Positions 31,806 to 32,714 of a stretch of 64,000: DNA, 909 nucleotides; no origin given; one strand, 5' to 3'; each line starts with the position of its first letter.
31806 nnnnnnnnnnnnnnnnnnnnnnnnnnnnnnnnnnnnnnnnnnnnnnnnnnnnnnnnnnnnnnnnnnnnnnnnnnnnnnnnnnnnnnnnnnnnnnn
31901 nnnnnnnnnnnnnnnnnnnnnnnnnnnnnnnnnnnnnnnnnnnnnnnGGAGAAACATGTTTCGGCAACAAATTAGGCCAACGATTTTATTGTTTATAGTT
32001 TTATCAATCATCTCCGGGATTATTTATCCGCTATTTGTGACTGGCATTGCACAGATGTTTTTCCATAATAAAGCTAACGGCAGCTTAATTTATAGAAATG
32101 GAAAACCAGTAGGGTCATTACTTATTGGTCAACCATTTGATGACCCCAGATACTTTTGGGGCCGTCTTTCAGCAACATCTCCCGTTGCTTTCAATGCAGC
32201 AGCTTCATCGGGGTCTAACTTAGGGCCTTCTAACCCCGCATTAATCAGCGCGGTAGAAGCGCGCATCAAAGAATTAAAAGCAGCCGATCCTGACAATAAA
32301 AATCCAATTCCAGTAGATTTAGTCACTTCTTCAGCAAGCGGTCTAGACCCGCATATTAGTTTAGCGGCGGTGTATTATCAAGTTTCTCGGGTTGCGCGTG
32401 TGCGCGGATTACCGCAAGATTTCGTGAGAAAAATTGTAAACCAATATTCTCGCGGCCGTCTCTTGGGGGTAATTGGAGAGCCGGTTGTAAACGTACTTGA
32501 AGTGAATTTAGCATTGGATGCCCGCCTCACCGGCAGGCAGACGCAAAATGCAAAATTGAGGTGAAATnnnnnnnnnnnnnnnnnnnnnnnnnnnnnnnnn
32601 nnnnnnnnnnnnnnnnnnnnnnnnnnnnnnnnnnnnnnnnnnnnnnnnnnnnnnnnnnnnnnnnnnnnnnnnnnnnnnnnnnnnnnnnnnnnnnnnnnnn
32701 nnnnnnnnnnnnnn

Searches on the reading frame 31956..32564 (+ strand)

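Call 77: search_protein_families(library=pfam, proteins=[window:31956-32564:+], max_evalue=0.00001)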
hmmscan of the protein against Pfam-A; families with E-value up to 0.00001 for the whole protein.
window:31956-32564:+ (202 aa): 1 family
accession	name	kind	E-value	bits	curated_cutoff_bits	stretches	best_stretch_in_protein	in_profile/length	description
PF02669.20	KdpC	-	4.5e-73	245.3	24.1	1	7-188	2-181/182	K+-transporting ATPase, c chain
